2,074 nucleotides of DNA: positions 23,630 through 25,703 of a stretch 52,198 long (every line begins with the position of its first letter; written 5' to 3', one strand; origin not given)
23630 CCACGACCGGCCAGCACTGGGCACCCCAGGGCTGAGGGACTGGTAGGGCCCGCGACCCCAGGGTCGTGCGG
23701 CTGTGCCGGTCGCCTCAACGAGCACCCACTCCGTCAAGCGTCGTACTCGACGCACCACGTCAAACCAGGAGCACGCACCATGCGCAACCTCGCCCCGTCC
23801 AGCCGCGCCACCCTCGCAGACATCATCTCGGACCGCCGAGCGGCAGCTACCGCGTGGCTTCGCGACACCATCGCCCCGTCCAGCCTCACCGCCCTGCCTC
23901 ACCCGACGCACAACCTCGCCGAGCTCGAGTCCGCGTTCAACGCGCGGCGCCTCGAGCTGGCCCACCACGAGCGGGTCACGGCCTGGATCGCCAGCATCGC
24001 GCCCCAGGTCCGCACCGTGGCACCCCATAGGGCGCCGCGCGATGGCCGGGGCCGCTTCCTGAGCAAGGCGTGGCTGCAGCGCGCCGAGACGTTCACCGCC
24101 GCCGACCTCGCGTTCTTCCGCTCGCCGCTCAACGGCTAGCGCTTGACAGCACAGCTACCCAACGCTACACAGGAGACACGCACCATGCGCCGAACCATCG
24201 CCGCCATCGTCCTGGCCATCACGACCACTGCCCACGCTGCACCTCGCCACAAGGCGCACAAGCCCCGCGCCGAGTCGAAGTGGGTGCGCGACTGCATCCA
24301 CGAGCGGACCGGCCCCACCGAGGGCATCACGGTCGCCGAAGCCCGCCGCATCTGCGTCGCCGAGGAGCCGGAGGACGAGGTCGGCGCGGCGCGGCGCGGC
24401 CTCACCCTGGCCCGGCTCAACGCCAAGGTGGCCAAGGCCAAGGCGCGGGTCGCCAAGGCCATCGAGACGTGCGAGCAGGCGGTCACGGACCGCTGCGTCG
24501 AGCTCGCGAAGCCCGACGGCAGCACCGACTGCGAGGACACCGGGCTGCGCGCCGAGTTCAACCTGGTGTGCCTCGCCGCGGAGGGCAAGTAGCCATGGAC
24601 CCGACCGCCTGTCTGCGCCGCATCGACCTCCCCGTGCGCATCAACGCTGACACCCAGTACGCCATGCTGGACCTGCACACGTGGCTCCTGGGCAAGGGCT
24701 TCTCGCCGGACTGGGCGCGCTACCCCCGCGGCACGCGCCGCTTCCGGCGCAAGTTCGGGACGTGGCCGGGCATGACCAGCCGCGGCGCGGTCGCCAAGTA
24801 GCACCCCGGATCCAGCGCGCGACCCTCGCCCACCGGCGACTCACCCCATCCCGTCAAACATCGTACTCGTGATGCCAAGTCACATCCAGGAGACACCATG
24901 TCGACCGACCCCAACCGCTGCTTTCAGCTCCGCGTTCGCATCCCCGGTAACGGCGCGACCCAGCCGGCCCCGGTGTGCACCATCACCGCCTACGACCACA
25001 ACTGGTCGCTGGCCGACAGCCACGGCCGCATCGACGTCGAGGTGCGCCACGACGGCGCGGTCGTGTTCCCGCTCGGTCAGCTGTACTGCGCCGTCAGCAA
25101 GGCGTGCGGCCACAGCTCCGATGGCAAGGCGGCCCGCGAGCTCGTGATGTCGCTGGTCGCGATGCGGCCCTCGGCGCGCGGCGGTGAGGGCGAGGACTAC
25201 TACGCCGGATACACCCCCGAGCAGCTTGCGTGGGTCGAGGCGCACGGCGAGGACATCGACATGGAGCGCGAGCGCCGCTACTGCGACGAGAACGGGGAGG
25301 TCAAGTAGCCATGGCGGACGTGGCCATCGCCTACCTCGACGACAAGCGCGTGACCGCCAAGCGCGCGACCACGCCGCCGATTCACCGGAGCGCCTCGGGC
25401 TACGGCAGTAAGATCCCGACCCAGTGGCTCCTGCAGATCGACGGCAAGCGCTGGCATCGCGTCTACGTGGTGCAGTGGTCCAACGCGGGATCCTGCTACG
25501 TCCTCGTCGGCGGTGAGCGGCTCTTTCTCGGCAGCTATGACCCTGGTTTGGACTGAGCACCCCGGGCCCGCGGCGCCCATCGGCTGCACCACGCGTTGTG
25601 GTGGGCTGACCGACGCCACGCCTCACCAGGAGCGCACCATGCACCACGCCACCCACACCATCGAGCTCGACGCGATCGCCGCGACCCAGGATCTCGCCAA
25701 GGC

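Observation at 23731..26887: Four copies of a phased intergenic element in front of early genes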

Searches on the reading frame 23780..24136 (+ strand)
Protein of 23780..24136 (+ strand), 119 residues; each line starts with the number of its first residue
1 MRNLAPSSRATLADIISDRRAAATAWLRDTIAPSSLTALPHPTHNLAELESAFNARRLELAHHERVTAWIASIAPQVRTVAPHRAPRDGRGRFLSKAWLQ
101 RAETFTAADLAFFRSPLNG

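Call 8: search_protein_families(library=pfam, proteins=[window:23780-24136:+], max_evalue=0.01)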
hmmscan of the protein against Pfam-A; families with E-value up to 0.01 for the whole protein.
window:23780-24136:+ (119 aa): 0 families

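Call 9: search_protein_families(library=phrogs, proteins=[window:23780-24136:+], max_evalue=0.01)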
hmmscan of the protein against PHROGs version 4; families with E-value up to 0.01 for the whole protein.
window:23780-24136:+ (119 aa): 0 families

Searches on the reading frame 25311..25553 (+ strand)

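Call 8: search_protein_families(library=pfam, proteins=[window:25311-25553:+], max_evalue=0.01)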
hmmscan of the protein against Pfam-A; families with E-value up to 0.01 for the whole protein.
window:25311-25553:+ (81 aa): 0 families

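Call 9: search_protein_families(library=phrogs, proteins=[window:25311-25553:+], max_evalue=0.01)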
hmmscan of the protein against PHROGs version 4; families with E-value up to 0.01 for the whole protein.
window:25311-25553:+ (81 aa): 2 families
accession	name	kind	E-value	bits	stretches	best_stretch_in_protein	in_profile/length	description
phrog_3436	-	unknown function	9.4e-13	49.1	1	25-72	42-88/90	-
phrog_29957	-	unknown function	3.6e-07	31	1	47-73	3-29/41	-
